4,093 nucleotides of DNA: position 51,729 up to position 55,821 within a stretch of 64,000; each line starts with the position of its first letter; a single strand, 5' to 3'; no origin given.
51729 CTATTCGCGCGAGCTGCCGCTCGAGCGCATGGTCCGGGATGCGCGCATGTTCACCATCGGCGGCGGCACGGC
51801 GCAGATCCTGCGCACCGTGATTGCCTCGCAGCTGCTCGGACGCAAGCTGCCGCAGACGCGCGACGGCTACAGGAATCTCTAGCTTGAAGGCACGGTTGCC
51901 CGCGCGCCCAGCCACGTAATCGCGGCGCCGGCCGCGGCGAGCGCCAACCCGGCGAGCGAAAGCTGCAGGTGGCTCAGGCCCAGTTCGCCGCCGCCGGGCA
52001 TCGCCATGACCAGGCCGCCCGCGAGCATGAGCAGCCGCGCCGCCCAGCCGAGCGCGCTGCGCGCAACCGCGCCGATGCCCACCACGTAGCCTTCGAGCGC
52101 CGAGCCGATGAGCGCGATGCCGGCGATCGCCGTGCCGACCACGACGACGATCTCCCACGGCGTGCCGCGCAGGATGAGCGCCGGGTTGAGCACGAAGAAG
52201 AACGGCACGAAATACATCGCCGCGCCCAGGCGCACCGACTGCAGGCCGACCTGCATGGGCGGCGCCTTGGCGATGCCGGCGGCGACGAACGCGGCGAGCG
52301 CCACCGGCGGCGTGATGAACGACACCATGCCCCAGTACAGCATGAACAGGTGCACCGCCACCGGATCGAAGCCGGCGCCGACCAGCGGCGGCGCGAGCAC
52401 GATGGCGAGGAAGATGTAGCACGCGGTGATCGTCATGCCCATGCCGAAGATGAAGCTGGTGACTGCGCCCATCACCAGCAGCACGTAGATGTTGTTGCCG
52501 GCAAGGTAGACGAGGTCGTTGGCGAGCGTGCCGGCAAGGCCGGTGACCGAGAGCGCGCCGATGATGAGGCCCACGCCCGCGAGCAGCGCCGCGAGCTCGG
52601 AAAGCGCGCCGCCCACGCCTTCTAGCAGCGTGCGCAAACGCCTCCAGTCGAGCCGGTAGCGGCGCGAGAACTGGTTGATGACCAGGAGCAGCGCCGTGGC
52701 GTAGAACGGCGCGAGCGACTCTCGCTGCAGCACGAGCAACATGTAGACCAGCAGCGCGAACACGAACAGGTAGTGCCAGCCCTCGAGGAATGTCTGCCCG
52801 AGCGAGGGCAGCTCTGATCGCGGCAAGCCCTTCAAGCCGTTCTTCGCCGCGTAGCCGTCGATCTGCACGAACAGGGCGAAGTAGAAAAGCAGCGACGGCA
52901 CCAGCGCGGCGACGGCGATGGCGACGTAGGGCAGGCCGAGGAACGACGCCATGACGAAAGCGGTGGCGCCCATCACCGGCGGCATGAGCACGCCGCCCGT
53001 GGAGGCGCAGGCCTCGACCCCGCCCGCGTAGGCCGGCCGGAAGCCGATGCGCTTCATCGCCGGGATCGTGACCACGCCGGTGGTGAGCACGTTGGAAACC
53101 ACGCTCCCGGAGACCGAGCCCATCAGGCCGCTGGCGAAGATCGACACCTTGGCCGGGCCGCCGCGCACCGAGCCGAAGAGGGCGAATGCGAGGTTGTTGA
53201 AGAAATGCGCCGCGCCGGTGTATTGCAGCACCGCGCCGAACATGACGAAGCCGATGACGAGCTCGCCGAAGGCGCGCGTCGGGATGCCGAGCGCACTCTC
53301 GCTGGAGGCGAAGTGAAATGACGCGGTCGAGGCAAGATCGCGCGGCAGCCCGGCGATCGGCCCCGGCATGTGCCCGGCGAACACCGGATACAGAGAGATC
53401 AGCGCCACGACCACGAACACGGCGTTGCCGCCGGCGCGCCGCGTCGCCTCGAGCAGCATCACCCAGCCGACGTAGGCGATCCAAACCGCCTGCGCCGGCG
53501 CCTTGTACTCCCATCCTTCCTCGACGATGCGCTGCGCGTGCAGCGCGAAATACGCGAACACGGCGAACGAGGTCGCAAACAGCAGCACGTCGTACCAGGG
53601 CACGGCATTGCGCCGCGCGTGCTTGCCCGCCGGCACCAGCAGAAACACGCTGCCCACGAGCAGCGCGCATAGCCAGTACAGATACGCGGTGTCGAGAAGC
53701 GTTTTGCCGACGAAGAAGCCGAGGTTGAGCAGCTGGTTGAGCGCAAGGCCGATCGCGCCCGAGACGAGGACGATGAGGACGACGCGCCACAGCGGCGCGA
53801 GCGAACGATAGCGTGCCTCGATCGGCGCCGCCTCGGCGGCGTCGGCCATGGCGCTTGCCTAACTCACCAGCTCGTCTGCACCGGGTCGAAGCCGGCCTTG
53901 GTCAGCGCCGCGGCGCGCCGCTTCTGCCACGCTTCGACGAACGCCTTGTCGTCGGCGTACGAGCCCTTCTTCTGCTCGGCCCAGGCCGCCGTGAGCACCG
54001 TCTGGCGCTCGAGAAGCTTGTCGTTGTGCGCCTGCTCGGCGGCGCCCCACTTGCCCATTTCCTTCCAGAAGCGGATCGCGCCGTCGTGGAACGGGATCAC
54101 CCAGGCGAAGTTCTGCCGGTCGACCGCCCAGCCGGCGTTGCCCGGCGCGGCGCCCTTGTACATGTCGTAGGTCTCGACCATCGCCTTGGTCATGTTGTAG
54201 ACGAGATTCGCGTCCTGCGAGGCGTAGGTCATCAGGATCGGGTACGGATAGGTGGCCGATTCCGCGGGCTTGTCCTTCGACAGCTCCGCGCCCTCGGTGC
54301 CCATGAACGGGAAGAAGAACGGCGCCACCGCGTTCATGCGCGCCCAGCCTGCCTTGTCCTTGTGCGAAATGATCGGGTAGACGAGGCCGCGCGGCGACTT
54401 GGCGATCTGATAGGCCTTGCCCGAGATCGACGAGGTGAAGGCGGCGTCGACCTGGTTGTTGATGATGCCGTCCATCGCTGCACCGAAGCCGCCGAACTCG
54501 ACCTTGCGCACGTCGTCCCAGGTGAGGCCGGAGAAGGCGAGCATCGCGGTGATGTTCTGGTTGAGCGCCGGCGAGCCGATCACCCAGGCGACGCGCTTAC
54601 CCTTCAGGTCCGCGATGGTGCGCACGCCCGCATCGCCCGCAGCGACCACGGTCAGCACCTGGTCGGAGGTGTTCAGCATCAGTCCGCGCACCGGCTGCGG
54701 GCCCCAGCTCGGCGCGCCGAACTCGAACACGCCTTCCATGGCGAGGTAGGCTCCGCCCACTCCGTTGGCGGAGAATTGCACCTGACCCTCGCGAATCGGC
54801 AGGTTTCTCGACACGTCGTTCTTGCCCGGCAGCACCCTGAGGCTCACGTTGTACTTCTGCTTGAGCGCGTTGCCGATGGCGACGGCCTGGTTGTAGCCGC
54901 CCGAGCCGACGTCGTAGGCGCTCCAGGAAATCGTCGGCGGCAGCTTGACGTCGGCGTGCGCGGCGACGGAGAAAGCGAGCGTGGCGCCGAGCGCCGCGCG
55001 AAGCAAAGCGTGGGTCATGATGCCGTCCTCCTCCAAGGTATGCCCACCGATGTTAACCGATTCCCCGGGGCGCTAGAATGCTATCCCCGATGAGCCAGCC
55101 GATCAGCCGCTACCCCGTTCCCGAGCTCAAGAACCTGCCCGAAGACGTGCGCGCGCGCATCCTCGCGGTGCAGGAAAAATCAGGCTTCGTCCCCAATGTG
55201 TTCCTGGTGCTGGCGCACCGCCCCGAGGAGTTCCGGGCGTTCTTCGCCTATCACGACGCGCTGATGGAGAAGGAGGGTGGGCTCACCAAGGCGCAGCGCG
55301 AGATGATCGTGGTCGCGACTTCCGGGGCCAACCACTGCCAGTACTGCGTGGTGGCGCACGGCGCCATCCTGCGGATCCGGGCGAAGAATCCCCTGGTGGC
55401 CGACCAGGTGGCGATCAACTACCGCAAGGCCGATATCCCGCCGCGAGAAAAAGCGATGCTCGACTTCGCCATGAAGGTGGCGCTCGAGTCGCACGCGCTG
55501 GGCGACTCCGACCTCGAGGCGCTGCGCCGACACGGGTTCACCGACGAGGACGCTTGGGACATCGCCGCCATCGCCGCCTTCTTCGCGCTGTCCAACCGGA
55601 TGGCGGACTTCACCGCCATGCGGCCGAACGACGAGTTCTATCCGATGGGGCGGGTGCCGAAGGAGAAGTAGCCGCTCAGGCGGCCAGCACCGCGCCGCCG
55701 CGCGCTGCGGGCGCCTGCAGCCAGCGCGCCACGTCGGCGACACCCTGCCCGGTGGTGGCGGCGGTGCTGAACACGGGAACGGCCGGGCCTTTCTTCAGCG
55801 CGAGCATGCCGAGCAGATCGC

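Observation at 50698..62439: Proposed locus model: uptake, CoA activation, desulfination and carbon-skeleton rearrangement of a succinate-like organic acid, next to tRNA-Arg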

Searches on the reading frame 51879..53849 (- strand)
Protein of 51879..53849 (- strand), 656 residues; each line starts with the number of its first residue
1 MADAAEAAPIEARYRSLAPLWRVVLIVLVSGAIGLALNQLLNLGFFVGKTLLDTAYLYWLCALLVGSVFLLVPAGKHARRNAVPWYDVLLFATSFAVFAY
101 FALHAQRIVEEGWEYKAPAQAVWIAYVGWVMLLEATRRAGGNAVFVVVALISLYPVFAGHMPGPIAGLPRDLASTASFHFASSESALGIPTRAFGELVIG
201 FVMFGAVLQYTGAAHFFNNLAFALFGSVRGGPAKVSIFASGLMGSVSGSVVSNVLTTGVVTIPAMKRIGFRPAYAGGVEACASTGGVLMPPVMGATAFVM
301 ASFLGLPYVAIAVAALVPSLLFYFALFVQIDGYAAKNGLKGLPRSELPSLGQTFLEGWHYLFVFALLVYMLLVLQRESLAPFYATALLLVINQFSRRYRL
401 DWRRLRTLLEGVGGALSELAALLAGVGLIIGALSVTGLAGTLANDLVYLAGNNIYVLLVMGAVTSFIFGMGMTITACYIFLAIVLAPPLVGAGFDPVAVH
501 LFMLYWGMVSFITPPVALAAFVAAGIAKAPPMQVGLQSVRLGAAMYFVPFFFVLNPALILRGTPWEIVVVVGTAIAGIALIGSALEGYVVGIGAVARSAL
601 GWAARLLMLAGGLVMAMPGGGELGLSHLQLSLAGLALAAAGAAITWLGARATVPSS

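Call 5: search_protein_families(library=pfam, proteins=[window:51879-53849:-])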
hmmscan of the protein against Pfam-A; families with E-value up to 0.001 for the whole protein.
window:51879-53849:- (656 aa): 1 family
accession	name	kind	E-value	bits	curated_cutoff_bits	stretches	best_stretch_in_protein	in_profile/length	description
PF06808.19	DctM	-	4.5e-99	332.5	23.8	1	127-560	1-406/413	Tripartite ATP-independent periplasmic transporter, DctM component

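Call 6: search_protein_families(library=ncbifam, proteins=[window:51879-53849:-])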
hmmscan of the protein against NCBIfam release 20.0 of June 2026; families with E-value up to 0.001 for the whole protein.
window:51879-53849:- (656 aa): 3 families
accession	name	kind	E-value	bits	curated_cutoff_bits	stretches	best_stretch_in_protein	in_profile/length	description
TIGR02123.1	TRAP_fused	subfamily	4.8e-169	563.9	320.65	1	26-643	3-606/615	TRAP transporter fused permease subunit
TIGR00786.1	dctM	subfamily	4.6e-25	88.2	268.45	1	201-535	46-377/405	TRAP transporter large permease subunit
NF011634.1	PRK15060.1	equivalog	2.9e-09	36.5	800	1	194-559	54-417/425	2,3-diketo-L-gulonate TRAP transporter large permease YiaN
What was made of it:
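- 51879..53849 (-): Fused TRAP permease (DctQM-type, 656 aa). PF06808 and TIGR02123 at 564 bits (calls 5, 6).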

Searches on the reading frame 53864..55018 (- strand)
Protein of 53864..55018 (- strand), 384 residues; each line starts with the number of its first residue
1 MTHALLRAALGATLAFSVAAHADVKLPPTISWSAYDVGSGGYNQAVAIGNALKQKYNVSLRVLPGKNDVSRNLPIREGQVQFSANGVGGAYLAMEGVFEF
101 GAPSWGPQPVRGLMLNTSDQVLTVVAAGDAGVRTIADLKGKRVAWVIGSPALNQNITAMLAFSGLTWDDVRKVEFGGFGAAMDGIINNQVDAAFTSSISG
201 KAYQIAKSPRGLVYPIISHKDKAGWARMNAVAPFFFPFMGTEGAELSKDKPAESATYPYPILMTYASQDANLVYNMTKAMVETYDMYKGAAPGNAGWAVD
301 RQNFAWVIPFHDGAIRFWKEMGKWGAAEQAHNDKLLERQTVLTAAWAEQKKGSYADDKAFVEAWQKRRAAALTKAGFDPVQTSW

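Call 5: search_protein_families(library=pfam, proteins=[window:53864-55018:-])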
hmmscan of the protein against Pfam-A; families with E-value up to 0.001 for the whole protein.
window:53864-55018:- (384 aa): 3 families
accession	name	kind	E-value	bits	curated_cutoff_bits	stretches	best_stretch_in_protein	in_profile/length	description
PF16868.10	NMT1_3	-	1.6e-21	77.6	27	1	42-322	11-289/289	NMT1-like family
PF09084.16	NMT1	-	4.5e-10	40.2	20.5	1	108-204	61-155/216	NMT1/THI5 like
PF12974.12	Phosphonate-bd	-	0.00029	20.7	27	1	121-198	87-165/242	ABC transporter, phosphonate, periplasmic substrate-binding protein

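Call 6: search_protein_families(library=ncbifam, proteins=[window:53864-55018:-])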
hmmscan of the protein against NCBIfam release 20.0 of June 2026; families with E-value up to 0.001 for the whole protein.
window:53864-55018:- (384 aa): 3 families
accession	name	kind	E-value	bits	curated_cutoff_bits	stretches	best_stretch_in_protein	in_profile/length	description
TIGR02122.1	TRAP_TAXI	subfamily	7.5e-60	202.4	84.35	1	9-322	7-320/320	TAXI family TRAP transporter solute-binding subunit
TIGR01728.1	SsuA_fam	subfamily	4.9e-05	22.7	163.5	1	120-194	83-155/290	aliphatic sulfonate ABC transporter substrate-binding protein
NF008588.0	PRK11553.1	subfamily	0.00017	20.6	299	1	123-175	112-163/319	aliphatic sulfonate ABC transporter substrate-binding protein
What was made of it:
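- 53864..55018 (-): TAXI-family TRAP solute-binding protein with a signal peptide. TIGR02122 at 202 bits (call 6).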

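Call 28: search_solved_structures(query=window:53864-55018:-, max_evalue=0.001)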
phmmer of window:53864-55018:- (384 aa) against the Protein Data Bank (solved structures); distinct sequences matched with E-value up to 0.001: 6.
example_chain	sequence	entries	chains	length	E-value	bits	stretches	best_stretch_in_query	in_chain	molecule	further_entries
1us4_A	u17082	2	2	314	6.3e-12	48.6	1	74-322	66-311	PUTATIVE GLUR0 LIGAND BINDING CORE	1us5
8u79_A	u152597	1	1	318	6.8e-12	48.5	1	74-322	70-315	Immunogenic protein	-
9ibo_A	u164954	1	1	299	6.1e-11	45.3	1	56-322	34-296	TAXI family TRAP transporter solute-binding subunit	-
8s4j_A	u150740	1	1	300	6.2e-11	45.3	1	56-322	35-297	TAXI family TRAP transporter solute-binding subunit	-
3e4r_A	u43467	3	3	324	0.00016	24.2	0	121-176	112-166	Nitrate transport protein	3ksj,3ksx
9oz4_A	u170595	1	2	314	0.0005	22.6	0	116-322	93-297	TRAP transporter solute receptor, TAXI family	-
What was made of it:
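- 53864..55018 (-): Solved TAXI proteins are only distant matches, at most 49 bits (call 28).
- Tried and rejected: The TAXI matches are too distant (call 28).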

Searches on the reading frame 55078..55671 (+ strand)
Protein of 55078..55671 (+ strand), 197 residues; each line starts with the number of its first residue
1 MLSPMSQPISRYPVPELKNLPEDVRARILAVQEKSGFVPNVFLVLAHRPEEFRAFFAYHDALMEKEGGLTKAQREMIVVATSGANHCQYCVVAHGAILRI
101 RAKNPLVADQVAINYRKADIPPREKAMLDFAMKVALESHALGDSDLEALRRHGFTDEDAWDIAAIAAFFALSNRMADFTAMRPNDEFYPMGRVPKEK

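Call 5: search_protein_families(library=pfam, proteins=[window:55078-55671:+])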
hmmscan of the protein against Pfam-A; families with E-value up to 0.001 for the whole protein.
window:55078-55671:+ (197 aa): 2 families
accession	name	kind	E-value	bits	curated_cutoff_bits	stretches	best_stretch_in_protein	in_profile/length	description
PF02627.25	CMD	-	1.5e-16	60.6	23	1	49-99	1-50/84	Carboxymuconolactone decarboxylase family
PF04636.18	PA26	-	0.00045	19.8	29.4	1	31-94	28-91/445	PA26 p53-induced protein (sestrin)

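Call 6: search_protein_families(library=ncbifam, proteins=[window:55078-55671:+])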
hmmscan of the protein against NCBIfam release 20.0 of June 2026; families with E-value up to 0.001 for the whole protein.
window:55078-55671:+ (197 aa): 5 families
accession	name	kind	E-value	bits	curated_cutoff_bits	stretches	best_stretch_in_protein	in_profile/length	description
TIGR01926.1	peroxid_rel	subfamily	9.9e-66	220.9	81.8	1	10-186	1-178/178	peroxidase-related enzyme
TIGR04030.1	perox_Avi_7169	hypoth_equivalog_domain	1.8e-13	51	233.15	1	59-175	61-178/185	alkylhydroperoxidase domain protein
TIGR00778.1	ahpD_dom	domain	4.6e-13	48.5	27.8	1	67-115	1-50/51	alkylhydroperoxidase AhpD family core domain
NF041238.1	AhpD_rel_CFYUT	equivalog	2.3e-11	43.6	175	1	37-180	175-332/357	alkylhydroperoxidase-related (seleno)protein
TIGR04169.1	perox_w_seleSAM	hypoth_equivalog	9.8e-06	25.6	120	1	49-94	20-64/109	arsenosugar biosynthesis-associated peroxidase-like protein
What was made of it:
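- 55078..55671 (+): AhpD/CMD-family 'peroxidase-related' protein with a CQYC motif. It is divergent from the TAXI gene. PF02627 and TIGR01926 at 221 bits (calls 5, 6).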
